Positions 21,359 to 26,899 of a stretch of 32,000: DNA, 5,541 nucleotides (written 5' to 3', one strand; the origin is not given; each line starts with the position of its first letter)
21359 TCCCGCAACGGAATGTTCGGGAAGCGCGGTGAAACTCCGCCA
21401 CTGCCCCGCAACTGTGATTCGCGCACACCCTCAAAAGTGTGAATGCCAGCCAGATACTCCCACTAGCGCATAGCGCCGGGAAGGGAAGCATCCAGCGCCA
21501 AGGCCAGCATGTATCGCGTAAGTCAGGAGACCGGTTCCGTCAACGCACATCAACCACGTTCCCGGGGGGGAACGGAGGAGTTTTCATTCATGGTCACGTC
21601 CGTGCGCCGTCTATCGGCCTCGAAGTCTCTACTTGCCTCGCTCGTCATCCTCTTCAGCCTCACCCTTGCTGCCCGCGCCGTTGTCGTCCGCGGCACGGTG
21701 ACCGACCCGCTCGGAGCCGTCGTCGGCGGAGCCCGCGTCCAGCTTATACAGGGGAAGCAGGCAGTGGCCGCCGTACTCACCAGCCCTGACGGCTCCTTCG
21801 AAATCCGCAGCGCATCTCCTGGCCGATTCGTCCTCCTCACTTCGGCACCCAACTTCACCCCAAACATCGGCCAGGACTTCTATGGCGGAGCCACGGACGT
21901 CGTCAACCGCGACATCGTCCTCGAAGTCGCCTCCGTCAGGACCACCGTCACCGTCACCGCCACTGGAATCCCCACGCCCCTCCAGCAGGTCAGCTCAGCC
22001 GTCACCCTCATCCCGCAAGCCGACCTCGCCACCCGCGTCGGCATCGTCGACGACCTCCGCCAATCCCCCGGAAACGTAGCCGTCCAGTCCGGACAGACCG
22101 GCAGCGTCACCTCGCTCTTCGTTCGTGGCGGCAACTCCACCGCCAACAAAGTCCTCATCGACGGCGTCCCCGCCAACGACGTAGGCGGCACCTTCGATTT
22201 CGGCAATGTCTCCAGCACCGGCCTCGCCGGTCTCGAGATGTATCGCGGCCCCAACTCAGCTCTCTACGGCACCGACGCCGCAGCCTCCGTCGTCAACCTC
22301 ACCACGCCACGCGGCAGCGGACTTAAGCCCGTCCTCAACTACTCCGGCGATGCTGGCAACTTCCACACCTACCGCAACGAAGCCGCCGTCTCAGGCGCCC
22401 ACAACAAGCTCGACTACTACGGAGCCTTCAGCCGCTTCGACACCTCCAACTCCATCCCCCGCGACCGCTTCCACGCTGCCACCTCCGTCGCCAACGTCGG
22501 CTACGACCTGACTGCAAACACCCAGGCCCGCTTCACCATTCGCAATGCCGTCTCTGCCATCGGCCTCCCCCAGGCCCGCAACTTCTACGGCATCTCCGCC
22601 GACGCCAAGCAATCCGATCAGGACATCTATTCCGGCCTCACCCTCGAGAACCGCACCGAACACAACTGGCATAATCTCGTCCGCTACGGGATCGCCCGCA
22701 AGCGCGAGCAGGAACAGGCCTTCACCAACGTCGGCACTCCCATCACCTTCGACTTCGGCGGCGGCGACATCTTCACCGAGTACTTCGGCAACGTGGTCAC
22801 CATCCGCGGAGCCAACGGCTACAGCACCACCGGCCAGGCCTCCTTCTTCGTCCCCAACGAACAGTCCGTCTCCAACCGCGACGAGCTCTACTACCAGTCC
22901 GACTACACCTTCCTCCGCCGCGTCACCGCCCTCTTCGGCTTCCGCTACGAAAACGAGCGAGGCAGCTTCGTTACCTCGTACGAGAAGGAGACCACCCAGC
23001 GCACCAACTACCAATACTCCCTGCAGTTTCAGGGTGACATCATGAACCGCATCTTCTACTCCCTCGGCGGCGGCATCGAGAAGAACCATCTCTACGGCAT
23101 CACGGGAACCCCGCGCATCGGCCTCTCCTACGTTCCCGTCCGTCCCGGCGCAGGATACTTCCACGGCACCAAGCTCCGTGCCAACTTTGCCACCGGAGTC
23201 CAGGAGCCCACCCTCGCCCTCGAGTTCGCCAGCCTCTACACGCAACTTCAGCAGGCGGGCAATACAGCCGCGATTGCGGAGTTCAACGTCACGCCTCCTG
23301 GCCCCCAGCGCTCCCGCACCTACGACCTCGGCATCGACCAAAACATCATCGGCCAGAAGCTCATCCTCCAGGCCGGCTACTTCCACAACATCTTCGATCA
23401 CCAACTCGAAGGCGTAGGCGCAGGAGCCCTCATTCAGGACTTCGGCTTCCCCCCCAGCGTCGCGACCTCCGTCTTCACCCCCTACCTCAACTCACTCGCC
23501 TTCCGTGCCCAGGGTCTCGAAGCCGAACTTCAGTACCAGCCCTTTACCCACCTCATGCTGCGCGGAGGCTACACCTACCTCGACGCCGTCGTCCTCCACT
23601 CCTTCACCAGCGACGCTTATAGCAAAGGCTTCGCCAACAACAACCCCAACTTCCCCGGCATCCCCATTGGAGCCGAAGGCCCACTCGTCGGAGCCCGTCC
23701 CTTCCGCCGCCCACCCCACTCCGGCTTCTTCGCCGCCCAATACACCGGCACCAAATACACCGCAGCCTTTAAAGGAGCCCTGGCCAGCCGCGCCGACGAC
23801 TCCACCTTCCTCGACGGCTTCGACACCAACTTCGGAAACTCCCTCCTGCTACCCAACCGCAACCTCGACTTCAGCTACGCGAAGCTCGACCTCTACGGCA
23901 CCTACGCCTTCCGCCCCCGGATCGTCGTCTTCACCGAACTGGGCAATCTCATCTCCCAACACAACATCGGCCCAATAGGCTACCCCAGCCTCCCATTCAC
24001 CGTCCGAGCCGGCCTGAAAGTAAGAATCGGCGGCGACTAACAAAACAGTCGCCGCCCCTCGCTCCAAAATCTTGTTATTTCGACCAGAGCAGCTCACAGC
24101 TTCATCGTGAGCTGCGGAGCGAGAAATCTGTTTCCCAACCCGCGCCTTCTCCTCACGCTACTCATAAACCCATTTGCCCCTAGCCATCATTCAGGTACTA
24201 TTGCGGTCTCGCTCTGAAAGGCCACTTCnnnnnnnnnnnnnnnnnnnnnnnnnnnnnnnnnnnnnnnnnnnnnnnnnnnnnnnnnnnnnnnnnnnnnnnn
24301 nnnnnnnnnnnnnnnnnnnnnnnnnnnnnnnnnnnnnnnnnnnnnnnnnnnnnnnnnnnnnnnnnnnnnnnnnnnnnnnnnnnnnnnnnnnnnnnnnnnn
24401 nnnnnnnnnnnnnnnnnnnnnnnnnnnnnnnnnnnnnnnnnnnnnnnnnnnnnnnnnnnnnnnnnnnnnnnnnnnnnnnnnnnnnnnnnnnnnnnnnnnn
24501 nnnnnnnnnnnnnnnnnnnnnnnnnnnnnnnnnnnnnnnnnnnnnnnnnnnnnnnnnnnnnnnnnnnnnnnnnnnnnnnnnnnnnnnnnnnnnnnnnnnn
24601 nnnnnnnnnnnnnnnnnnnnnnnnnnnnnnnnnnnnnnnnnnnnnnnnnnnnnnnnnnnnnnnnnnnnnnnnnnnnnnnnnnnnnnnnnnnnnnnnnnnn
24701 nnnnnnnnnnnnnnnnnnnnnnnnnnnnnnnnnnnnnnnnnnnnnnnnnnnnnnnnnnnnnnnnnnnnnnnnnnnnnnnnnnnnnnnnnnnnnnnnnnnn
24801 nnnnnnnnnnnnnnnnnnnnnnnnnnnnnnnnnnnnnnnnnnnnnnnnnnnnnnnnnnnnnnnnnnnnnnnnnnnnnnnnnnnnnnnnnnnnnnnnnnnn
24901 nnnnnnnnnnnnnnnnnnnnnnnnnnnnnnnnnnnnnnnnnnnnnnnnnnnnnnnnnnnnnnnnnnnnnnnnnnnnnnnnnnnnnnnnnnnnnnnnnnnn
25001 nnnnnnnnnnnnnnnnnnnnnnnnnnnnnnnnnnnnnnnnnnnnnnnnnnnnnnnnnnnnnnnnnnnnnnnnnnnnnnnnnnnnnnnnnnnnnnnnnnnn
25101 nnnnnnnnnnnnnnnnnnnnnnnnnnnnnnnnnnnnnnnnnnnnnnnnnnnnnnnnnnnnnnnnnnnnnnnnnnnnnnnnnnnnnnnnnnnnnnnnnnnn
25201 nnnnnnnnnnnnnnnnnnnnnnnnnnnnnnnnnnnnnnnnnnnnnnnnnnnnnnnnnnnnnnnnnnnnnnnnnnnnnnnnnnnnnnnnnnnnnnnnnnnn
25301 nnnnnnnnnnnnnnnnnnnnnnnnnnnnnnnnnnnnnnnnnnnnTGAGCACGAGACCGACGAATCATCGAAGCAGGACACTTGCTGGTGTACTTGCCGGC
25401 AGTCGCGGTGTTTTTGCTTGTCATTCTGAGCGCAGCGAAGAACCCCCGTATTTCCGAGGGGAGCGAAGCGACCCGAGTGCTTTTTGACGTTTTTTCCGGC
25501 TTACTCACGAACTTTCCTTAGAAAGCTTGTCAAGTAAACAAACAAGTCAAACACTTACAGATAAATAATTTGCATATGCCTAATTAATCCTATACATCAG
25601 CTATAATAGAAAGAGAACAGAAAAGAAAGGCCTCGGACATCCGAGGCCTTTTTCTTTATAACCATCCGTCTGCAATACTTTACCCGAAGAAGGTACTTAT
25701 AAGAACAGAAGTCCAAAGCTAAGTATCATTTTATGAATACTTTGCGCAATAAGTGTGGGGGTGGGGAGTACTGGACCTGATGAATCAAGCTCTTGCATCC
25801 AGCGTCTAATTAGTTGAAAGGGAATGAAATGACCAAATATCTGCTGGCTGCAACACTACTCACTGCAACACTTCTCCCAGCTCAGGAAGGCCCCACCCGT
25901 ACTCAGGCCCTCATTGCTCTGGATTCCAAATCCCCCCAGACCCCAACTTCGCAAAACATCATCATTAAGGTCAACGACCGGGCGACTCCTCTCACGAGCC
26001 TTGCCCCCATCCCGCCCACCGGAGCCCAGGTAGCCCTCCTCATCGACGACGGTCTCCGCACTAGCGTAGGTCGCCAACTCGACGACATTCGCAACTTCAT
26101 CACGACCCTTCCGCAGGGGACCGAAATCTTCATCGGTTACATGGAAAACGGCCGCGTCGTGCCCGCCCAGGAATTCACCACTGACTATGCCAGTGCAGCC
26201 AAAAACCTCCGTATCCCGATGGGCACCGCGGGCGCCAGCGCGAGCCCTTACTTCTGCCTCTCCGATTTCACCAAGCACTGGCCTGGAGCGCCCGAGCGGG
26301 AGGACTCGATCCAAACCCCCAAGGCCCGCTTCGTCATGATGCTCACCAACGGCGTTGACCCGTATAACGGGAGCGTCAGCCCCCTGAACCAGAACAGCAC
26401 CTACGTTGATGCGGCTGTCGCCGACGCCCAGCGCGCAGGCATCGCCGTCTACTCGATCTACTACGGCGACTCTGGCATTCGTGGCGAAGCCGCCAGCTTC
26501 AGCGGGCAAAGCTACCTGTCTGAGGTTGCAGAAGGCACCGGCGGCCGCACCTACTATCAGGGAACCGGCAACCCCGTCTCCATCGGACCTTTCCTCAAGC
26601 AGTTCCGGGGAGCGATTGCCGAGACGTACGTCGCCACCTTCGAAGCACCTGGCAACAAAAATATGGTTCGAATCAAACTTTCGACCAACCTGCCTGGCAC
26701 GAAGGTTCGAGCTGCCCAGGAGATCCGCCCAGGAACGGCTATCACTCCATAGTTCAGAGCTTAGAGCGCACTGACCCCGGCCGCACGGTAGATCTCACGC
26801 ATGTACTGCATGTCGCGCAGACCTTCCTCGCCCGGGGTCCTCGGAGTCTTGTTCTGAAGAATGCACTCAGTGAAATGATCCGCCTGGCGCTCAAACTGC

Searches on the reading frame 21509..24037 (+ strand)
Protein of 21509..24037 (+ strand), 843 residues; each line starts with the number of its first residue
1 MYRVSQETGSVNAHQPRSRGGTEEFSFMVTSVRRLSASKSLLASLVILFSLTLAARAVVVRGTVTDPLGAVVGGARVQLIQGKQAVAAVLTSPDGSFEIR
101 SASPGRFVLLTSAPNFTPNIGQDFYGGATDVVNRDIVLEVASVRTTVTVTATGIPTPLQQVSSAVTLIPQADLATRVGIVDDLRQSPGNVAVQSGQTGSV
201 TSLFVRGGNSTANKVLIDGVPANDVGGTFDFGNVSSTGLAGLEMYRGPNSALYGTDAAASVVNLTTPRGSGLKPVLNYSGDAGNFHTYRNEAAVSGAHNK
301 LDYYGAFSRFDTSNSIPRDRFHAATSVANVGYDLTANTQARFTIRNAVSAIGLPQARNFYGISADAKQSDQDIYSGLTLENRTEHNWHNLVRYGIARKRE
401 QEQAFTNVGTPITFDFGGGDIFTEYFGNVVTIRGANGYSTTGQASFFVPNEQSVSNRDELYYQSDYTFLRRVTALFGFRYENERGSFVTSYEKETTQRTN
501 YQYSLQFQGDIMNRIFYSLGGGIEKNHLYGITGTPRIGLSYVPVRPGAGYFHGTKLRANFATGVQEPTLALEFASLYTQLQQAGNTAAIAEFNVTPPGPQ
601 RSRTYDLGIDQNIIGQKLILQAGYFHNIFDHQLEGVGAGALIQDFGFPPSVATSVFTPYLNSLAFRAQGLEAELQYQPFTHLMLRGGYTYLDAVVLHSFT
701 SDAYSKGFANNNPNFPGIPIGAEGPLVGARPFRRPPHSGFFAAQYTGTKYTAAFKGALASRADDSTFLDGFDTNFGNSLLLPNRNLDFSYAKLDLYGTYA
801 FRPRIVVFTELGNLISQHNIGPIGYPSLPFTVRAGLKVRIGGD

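Call 13: search_protein_families(library=ncbifam, proteins=[window:21509-24037:+], max_evalue=0.001)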
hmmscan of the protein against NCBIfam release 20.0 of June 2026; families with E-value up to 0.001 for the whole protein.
window:21509-24037:+ (843 aa): 14 families
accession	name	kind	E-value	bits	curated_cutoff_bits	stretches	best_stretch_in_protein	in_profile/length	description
TIGR01779.1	TonB-B12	equivalog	8.5e-20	70.8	599.7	1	140-298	24-184/614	TonB-dependent vitamin B12 receptor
NF007926.1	PRK10641.1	equivalog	5e-16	58.4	836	1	144-270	27-157/617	TonB-dependent vitamin B12 receptor BtuB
NF010010.0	PRK13483.1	equivalog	1.1e-11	43.5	927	1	143-267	32-163/660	ligand-gated channel protein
TIGR04056.1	OMP_RagA_SusC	subfamily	2.2e-11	42.9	368.25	1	59-282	2-219/981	SusC/RagA family TonB-linked outer membrane protein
NF041535.1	TonB_rec_PqqU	equivalog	6.2e-10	38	1200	1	214-332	78-198/676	TonB-dependent receptor PqqU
NF007478.2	PRK10064.1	equivalog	3.9e-08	32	745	1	143-267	29-158/663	catecholate siderophore receptor CirA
NF038079.1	TonB_sider_MxcH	equivalog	1.4e-07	30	925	1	146-310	117-281/792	TonB-dependent siderophore myxochelin receptor MxcH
NF049945.1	TonB_dep_FCYXU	equivalog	4e-07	29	825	1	201-342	96-245/697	TonB-dependent receptor, FCYXU motif-type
NF010650.0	PRK14049.1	equivalog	2.1e-06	26.2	904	1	145-299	66-219/729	ferrioxamine B receptor precursor protein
NF010038.0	PRK13513.1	equivalog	4.4e-06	25.5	942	1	141-268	32-166/659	ligand-gated channel protein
NF049946.1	TonB_dep_CU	exception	6.2e-06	24.8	700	1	196-345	96-251/683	TonB-dependent receptor, CU motif-type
NF010012.0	PRK13486.1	equivalog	9.9e-06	24.2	924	1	140-268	21-159/696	TonB-dependent receptor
TIGR01786.1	TonB-hemlactrns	subfamily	1.5e-05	23.6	323.75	1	146-268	2-135/719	TonB-dependent hemoglobin/transferrin/lactoferrin family receptor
NF053590.1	TonB_dep_TOL0244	equivalog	0.00049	18.8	645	0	154-481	21-351/604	TOL_0244 family TonB-dependent receptor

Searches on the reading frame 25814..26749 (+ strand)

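Call 13: search_protein_families(library=ncbifam, proteins=[window:25814-26749:+], max_evalue=0.001)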
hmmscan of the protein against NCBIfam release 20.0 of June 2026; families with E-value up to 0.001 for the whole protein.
window:25814-26749:+ (312 aa): 1 family
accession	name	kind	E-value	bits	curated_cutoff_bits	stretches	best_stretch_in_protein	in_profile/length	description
TIGR03436.1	acidobact_VWFA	subfamily_domain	2.2e-10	40.5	81.25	1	60-300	64-317/324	VWA domain-containing protein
